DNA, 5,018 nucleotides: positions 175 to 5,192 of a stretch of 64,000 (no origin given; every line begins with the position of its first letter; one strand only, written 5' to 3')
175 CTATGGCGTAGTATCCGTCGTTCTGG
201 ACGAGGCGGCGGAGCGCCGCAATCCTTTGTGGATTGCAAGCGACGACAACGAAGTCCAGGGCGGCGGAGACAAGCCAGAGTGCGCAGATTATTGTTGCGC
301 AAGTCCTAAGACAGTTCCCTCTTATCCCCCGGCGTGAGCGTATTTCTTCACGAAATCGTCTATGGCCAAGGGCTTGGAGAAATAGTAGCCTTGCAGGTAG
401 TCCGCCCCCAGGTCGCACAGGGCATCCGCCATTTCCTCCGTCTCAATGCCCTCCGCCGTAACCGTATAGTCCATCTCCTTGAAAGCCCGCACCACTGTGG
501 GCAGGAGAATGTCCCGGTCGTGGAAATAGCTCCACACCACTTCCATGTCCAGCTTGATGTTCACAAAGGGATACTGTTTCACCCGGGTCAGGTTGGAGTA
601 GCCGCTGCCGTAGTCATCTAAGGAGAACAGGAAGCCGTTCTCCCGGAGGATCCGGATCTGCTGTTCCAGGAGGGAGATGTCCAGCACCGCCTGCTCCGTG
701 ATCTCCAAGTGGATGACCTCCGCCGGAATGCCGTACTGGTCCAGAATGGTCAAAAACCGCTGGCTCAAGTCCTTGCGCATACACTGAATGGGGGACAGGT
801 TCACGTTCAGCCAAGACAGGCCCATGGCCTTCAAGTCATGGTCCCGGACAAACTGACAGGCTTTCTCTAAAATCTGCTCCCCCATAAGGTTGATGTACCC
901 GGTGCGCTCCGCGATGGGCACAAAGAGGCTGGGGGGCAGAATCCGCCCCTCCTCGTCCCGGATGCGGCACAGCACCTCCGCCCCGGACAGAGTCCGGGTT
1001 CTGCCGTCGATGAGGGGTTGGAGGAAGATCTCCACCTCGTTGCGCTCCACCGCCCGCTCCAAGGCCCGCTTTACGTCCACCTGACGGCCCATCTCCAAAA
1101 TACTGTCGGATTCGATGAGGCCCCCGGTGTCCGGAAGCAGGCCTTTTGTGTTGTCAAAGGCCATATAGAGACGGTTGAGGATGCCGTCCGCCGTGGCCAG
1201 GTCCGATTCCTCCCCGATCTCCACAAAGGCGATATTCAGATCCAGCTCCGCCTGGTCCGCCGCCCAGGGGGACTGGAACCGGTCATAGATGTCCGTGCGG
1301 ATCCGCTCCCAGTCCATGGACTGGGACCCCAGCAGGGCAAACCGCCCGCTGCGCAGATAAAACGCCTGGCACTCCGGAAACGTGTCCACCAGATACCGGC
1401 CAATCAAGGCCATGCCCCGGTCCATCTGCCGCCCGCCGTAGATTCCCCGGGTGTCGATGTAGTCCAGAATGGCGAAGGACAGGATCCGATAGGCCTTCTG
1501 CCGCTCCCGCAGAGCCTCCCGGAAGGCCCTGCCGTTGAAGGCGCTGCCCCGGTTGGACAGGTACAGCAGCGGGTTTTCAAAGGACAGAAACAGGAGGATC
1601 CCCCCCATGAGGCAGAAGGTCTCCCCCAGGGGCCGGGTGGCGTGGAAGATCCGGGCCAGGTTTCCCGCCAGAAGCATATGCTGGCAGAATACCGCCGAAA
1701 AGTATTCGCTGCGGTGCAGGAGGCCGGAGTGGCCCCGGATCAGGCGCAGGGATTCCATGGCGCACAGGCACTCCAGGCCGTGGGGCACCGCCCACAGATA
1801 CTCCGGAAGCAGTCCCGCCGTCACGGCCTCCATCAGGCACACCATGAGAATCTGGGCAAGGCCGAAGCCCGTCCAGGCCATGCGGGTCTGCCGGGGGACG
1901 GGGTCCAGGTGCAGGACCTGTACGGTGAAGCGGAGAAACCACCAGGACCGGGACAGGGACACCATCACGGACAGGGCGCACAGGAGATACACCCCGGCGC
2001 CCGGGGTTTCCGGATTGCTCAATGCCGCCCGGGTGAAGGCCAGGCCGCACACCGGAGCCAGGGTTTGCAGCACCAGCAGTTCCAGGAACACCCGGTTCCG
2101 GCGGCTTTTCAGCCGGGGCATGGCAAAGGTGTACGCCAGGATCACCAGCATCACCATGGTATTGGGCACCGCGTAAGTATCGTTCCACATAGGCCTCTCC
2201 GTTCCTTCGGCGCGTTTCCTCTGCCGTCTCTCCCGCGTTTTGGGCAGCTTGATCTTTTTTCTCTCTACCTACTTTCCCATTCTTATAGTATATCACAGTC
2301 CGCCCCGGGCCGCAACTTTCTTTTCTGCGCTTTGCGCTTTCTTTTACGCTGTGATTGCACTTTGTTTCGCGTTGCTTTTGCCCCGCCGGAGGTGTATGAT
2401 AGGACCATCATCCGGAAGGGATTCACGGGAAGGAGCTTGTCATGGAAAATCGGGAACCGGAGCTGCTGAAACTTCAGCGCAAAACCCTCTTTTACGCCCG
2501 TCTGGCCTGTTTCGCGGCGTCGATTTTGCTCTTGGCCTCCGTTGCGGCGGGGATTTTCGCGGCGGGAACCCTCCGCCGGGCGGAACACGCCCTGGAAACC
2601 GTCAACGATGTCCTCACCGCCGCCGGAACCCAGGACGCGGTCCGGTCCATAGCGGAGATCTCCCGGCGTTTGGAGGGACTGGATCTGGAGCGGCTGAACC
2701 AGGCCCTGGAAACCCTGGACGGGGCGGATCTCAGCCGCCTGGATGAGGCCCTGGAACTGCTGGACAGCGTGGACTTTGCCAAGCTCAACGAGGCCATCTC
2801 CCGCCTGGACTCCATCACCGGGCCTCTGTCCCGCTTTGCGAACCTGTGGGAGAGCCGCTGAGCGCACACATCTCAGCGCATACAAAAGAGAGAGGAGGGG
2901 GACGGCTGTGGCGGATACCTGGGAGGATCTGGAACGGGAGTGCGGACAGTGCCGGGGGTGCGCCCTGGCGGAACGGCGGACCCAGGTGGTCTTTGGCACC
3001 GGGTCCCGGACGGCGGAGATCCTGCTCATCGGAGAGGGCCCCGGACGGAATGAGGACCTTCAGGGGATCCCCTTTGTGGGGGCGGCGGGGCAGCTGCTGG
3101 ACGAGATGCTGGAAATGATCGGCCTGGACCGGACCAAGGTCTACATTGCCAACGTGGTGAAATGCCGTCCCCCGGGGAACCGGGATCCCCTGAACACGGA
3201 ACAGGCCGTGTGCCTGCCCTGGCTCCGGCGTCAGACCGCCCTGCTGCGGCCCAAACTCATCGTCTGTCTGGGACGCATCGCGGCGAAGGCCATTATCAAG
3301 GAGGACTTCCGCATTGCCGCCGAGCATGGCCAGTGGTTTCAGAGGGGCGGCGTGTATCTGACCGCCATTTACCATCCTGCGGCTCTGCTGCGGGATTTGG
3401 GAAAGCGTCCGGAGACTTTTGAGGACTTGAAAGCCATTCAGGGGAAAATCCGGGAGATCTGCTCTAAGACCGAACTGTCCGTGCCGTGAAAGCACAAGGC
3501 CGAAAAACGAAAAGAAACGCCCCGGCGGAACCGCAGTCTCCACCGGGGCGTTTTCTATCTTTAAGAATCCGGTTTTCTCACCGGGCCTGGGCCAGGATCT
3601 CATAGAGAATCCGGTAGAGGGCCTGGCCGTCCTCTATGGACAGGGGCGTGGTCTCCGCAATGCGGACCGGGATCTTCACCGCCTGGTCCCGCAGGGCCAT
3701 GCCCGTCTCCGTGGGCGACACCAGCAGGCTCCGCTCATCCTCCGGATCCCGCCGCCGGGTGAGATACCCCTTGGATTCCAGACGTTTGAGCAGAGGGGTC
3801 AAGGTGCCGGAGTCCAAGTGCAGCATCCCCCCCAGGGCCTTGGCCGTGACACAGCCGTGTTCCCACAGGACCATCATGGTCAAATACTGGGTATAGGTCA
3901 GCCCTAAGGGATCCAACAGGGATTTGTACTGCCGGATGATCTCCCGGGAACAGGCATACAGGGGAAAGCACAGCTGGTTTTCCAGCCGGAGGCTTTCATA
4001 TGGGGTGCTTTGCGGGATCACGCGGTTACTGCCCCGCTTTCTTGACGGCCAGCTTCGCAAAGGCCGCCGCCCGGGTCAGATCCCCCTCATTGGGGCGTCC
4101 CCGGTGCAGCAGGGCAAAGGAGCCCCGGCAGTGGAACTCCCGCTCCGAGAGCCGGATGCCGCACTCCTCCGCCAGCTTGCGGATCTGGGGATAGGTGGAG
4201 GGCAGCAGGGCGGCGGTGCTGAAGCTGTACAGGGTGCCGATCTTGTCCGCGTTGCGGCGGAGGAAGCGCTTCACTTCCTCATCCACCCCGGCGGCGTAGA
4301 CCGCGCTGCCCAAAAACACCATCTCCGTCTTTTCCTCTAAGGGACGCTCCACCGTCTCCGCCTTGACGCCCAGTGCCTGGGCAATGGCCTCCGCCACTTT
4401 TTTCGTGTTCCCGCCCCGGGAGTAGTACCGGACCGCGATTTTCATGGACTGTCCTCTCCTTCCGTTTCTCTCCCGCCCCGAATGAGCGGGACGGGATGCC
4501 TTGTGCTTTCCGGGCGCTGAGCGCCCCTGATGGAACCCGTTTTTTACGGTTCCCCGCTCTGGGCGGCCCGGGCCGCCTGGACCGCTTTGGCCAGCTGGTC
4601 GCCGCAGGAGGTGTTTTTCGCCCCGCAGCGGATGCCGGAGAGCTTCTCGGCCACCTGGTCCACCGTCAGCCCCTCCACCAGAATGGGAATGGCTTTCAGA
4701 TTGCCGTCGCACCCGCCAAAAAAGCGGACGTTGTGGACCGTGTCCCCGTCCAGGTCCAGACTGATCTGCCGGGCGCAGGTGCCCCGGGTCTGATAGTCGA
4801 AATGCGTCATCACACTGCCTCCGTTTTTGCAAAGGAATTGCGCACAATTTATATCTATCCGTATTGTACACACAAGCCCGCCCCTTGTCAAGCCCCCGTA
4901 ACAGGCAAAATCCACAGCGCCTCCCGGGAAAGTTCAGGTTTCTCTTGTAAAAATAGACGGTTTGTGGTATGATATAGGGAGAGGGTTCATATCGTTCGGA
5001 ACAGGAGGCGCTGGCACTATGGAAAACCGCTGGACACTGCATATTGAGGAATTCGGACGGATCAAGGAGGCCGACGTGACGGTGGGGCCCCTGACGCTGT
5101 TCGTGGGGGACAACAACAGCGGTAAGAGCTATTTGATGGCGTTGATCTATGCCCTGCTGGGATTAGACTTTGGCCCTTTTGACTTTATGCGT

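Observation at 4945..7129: Low-GC two-gene cassette: ABC/OLD-type ATPase plus an unknown coupled partner (candidate unclassified phage-defence system)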

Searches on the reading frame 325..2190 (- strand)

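Call 14: search_protein_families(library=pfam, proteins=[window:325-2190:-], max_evalue=0.00001)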
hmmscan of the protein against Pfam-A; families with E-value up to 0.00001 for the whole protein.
window:325-2190:- (622 aa): 1 family
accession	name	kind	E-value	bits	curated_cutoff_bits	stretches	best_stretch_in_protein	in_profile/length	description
PF00563.25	EAL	-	3.6e-55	187.3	31.3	1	375-607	2-236/236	EAL domain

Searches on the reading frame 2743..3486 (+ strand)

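Call 92: search_protein_families(library=pfam, proteins=[window:2743-3486:+], max_evalue=0.0001)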
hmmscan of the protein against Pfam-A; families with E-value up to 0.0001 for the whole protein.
window:2743-3486:+ (248 aa): 1 family
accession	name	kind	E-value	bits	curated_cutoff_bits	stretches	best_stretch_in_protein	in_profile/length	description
PF03167.25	UDG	-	1e-35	123.3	24.3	1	84-227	1-134/141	Uracil DNA glycosylase superfamily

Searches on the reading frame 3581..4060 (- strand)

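Call 14: search_protein_families(library=pfam, proteins=[window:3581-4060:-], max_evalue=0.00001)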
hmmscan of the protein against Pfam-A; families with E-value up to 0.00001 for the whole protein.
window:3581-4060:- (160 aa): 4 families
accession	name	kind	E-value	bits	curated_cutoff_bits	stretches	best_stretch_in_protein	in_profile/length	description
PF01047.28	MarR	-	1.4e-18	67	24.6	1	54-111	1-58/59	MarR family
PF22381.2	Staph_reg_Sar_Rot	-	6.2e-16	58.7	27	1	45-123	3-81/85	Transcriptional regulator SarA/Rot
PF12802.13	MarR_2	-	9.1e-10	39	27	1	52-111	1-61/61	MarR family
PF13463.12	HTH_27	-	1.2e-06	29.1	22.2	1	67-120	15-68/68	Winged helix DNA-binding domain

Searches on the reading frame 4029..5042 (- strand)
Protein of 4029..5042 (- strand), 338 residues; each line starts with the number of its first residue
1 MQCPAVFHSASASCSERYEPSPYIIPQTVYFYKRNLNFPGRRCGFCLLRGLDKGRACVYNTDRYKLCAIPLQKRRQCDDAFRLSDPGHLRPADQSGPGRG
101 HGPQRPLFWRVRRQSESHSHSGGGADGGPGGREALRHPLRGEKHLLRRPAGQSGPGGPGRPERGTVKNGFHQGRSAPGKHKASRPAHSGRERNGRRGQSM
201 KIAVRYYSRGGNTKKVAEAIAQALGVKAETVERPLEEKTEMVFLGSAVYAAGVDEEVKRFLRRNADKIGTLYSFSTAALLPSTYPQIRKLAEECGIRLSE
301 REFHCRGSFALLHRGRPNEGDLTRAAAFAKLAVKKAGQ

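Call 14: search_protein_families(library=pfam, proteins=[window:4029-5042:-], max_evalue=0.00001)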
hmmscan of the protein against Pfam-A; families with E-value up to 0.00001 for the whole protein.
window:4029-5042:- (338 aa): 2 families
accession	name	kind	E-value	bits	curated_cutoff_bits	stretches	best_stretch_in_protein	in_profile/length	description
PF12724.12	Flavodoxin_5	-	1.9e-07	31.9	27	1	204-273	2-78/145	Flavodoxin domain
PF12641.12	Flavodoxin_3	-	8.4e-07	29.4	27.5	1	204-282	2-82/160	Flavodoxin domain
